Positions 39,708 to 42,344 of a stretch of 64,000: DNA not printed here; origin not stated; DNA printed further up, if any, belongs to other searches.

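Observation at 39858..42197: Beta-propeller plus Planctomycete-type double-CXXCH protein immediately downstream of a PAS hybrid histidine kinase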

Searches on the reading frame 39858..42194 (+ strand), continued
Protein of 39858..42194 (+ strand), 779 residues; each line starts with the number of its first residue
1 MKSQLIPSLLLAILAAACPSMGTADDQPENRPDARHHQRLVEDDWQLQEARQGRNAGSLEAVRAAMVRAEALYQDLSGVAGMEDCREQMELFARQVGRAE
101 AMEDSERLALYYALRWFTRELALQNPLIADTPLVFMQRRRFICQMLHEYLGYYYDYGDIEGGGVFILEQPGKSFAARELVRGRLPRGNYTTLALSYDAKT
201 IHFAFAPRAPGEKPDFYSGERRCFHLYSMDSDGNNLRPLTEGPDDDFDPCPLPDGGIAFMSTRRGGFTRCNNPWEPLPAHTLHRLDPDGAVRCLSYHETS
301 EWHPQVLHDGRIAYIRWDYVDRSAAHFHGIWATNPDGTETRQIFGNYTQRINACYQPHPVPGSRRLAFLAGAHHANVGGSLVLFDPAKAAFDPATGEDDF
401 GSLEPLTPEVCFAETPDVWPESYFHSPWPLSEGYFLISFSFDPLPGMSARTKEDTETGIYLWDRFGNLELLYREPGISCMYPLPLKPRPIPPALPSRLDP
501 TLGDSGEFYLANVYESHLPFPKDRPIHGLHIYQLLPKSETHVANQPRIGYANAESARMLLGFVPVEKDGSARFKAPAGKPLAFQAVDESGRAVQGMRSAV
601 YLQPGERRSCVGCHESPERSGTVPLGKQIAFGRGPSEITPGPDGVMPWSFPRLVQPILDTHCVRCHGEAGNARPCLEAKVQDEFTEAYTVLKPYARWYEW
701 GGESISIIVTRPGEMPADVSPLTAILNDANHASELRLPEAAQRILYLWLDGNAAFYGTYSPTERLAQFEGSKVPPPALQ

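Call 17: find_encoding_contigs(protein=P0099, flank=8000, max_places=2)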
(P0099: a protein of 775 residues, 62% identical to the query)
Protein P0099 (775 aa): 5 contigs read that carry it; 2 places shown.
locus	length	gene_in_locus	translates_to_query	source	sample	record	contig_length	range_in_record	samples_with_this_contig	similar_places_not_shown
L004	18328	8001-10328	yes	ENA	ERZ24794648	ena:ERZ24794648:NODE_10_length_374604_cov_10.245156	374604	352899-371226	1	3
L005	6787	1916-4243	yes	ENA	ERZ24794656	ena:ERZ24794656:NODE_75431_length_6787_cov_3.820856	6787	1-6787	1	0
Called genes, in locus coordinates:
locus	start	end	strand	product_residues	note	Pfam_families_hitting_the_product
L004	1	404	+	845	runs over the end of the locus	PF25788:Ig_Rha78A_N (faint), PF05345:He_PIG (faint)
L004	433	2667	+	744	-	PF07494:Reg_prop (faint)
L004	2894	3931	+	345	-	PF01261:AP_endonuc_2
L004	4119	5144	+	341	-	PF01740:STAS, PF00072:Response_reg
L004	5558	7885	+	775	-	PF18582:HZS_alpha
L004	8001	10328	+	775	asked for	PF18582:HZS_alpha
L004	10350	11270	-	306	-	PF01925:TauE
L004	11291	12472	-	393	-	PF13593:SBF_like, PF01758:SBF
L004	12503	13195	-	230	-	PF13386:DsbD_2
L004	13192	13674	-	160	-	-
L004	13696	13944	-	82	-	PF13192:Thioredoxin_3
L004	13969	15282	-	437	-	PF03773:ArsP_1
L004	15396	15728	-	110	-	PF01022:HTH_5, PF12840:HTH_20 (weak)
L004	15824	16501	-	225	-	PF07963:N_methyl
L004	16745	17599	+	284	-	PF01522:Polysacc_deac_1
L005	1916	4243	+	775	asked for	PF18582:HZS_alpha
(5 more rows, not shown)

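Call 18: find_encoding_contigs(protein=P0058, flank=8000, max_places=2)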
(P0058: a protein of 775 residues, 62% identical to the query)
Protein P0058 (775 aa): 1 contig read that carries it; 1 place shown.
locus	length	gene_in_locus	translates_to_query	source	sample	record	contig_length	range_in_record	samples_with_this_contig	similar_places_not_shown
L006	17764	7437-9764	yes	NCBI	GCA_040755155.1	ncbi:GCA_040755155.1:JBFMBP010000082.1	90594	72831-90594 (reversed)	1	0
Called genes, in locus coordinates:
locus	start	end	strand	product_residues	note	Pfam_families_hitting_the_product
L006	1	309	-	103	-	?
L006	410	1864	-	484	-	-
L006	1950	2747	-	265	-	PF06314:ADC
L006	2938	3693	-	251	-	-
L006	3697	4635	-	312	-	-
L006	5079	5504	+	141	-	PF02082:Rrf2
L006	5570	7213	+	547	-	PF03063:Prismane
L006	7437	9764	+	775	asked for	PF18582:HZS_alpha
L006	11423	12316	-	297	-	-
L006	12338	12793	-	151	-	-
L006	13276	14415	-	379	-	PF22244:GCE_fung (faint), PF00326:Peptidase_S9 (faint)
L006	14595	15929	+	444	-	PF00675:Peptidase_M16, PF05193:Peptidase_M16_C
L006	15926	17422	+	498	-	PF00675:Peptidase_M16, PF05193:Peptidase_M16_C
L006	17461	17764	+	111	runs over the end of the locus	PF18765:Polbeta, PF01909:NTP_transf_2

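Call 20: search_solved_structures(query=A1, max_evalue=10, show_alignments=2)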
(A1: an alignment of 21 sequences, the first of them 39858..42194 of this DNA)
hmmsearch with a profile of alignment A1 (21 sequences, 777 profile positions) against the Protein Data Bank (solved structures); distinct sequences matched with E-value up to 10: 14.
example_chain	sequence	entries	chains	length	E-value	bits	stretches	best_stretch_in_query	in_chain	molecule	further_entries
5c2v_A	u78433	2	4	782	5.4e-15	57.6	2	552-615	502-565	HYDRAZINE SYNTHASE ALPHA SUBUNIT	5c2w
2ojh_A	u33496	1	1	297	0.16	13.1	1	216-262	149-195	Uncharacterized protein Atu1656/AGR_C_3050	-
6pnv_A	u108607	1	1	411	0.26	12.3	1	212-261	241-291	Tol-Pal system protein TolB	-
1crz_A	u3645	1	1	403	0.28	12.3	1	212-261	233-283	TOLB PROTEIN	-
2w8b_A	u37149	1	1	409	0.28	12.2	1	212-261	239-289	PROTEIN TOLB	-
2w8b_B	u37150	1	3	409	0.28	12.2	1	212-261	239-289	PROTEIN TOLB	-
2hqs_A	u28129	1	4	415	0.29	12.2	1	212-261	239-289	Protein tolB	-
4jml_A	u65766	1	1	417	0.29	12.2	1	212-261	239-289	Protein TolB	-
7nst_E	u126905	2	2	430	0.31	12.1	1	212-261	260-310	Tol-Pal system protein TolB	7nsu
3iax_A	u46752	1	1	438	0.31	12.1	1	212-261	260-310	Protein tolB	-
1c5k_A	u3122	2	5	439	0.32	12.1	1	212-261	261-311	PROTEIN (TOLB PROTEIN) | PROTEIN TOLB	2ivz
3ouq_A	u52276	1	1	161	1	10.4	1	598-683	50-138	Cytochrome c family protein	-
5wkq_A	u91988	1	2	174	1.1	10.3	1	29-130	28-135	Invasin IpaB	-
3u0c_A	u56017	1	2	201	1.4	10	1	29-130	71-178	Invasin ipaB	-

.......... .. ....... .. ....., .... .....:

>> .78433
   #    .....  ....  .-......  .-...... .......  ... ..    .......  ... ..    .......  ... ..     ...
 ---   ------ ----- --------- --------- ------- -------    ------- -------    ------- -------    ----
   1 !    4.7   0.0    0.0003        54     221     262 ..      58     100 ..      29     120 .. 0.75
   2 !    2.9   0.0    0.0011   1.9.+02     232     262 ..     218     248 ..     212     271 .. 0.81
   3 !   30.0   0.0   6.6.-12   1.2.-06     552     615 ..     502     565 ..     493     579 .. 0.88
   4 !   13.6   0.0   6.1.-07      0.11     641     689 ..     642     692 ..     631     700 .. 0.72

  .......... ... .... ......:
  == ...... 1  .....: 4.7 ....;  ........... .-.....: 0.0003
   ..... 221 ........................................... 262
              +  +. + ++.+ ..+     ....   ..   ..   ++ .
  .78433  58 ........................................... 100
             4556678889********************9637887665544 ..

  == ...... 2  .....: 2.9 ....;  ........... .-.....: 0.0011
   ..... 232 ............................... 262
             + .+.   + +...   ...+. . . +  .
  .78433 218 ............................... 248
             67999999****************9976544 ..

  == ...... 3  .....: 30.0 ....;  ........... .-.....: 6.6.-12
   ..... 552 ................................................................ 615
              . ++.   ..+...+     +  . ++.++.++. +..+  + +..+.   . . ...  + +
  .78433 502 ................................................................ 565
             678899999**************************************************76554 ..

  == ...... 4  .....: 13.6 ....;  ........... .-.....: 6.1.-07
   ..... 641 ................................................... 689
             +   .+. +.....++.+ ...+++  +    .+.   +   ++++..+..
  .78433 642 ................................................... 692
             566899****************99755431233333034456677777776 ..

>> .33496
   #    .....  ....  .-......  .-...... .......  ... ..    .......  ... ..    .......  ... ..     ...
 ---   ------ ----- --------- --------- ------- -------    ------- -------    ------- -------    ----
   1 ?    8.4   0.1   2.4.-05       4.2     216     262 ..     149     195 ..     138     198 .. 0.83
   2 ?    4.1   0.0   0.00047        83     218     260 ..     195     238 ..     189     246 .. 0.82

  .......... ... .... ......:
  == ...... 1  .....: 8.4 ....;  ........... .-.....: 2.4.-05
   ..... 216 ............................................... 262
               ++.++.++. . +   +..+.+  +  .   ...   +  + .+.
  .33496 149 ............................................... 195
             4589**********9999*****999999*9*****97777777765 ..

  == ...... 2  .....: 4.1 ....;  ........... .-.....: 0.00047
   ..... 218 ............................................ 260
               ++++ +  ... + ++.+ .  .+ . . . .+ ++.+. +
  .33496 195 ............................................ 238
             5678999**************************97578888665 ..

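Call 22: find_related_loci(query=A1, collection=genome_contigs, flank=6000)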
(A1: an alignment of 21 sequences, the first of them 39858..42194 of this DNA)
Query A1 (779 aa) in genome_contigs; peptide patterns used: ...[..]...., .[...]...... (x = any residue, [..] = any of these).
599 stretches matched a pattern (row limit reached: there are more); 596 encode a relative of the query (tblastn E <= 1e-3); the best 80 are kept; 80 distinct loci.
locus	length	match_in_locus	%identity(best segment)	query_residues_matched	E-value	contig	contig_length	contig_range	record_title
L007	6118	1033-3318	78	11-779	0e+0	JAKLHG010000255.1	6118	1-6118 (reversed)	MAG: Candidatus Hydrogenedentota bacterium isolate RA.bin58 RA.bin58_255, whole genome shotgun sequence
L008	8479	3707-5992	78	11-779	0e+0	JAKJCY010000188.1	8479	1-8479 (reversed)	MAG: Candidatus Hydrogenedentota bacterium isolate UR.bin34 NODE_188_length_8479_cov_13.797310, whole genome shotgun seq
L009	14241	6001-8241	73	33-779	0e+0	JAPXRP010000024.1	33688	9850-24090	MAG: Candidatus Hydrogenedentota bacterium isolate binned_ad_9.133 NODE_1411_length_33688_cov_2.738595, whole genome sho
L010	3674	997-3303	68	3-779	0e+0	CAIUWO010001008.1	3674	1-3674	MAG: Candidatus Hydrogenedentes bacterium isolate Loclat_bin-18389 genome assembly, contig: bin-18389:1008/1056, whole g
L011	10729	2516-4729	69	41-779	0e+0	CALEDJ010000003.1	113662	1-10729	MAG: uncultured bacterium isolate N1_Bin_MAXBIN__043_1 genome assembly, contig: c_000000695353, whole genome shotgun seq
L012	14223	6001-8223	64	38-779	0e+0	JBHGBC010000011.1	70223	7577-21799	MAG: bacterium isolate SBS.BIN.52 SBSBIN52_contig_11, whole genome shotgun sequence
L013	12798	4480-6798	62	15-779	0e+0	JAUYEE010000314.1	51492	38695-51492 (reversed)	MAG: bacterium isolate C20_metabat.bin.94 C20_k141_647620, whole genome shotgun sequence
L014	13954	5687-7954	60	29-779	0e+0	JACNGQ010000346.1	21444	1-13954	MAG: Planctomycetota bacterium isolate NIOZ-UU13 NIOZ-UU_NODE_2958_length_21444_cov_10.6777, whole genome shotgun sequen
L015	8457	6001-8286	60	22-779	0e+0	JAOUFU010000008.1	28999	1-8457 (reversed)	MAG: Phycisphaerae bacterium isolate 4_1_July_SF_Bin52 4_1_July_SF_Bin52_scaffold_566_c1, whole genome shotgun sequence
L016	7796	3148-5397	63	33-779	0e+0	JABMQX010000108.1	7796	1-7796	MAG: bacterium isolate bin.280 k141_701709, whole genome shotgun sequence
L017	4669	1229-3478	61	41-779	0e+0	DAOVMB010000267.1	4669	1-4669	MAG TPA_asm: Sedimentisphaerales bacterium isolate CSMAG_1460 CSMAG_1460_k141_1958163_length_4669_cov_34.5119, whole gen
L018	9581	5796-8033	62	38-779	0e+0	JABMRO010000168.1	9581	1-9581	MAG: Planctomycetota bacterium isolate bin.397 k141_1704191, whole genome shotgun sequence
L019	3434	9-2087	67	89-779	0e+0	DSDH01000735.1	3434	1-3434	MAG TPA_asm: Phycisphaerales bacterium isolate SpSt-1214 Ga0129302_1018621, whole genome shotgun sequence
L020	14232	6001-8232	62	40-779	0e+0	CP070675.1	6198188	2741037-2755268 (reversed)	MAG: Phycisphaerales bacterium isolate bin71 chromosome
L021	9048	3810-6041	62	41-779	0e+0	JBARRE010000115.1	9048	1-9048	MAG: Sedimentisphaerales bacterium isolate MFD13433_ilm_asm_bin29 k127_307923, whole genome shotgun sequence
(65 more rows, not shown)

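Call 33: predict_structure(alignment_id=A1)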
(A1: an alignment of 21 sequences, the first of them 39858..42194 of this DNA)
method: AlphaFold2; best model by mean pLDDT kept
length: 779 residues; sequences in the alignment: 21
mean_pLDDT: 73.9   pTM: 0.76
mean pLDDT of the five models: 73.9, 72.8, 72.0, 70.0, 69.7
residues with pLDDT >= 90: 206; 70-90: 269; 50-70: 200; < 50: 104
segments of 3 or more residues with pLDDT < 50: 1-4, 17-32, 144-148, 150-155, 269-275, 319-326, 373-378, 413-416, 446-452, 538-553, 700-704, 708-715, 777-779
pLDDT, mean of each block of 10 residues (from residue 1): 52 51 38 75 94 92 96 92 90 96 96 96 92 85 49 46 87 91 84 93 85 63 89 95 87 93 63 53 90 77 84 72 52 87 66 72 84 51 82 71 75 51 82 91 55 72 93 85 92 90 88 72 84 61 43 57 87 84 79 66 83 56 66 86 54 73 58 67 71 58 48 48 60 67 70 55 71 57
secondary structure, 60 per line:
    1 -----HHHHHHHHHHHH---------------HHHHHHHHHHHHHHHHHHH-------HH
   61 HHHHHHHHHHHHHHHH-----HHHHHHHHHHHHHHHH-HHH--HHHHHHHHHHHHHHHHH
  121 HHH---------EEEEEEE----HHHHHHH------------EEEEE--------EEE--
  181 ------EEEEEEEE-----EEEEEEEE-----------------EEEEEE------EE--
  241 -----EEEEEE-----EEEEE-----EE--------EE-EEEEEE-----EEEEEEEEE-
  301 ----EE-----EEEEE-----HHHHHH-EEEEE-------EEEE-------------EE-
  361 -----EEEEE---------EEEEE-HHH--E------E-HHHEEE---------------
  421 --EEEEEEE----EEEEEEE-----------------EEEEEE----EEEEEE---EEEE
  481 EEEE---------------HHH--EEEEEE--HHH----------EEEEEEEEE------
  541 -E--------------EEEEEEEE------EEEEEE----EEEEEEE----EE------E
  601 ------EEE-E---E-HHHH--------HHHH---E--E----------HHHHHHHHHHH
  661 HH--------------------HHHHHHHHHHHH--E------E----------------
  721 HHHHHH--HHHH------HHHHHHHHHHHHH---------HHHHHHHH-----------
elements in order (helices of 4 or more, strands of 3 or more residues): H6-17 H33-51 H59-76 H82-97 H104-123 E133-139 H144-150 E163-167 E176-178 E187-194 E200-207 E225-230 E246-251 E257-261 E280-285 E291-299 E312-316 H322-327 E329-333 E341-344 E366-370 E380-384 E403-405 E423-429 E434-440 E458-463 E468-473 E477-484 E505-510 E526-534 E557-564 E571-576 E581-587 E607-609 H617-620 H629-632 H650-662 H683-694 H721-726 H729-732 H739-751 H761-768
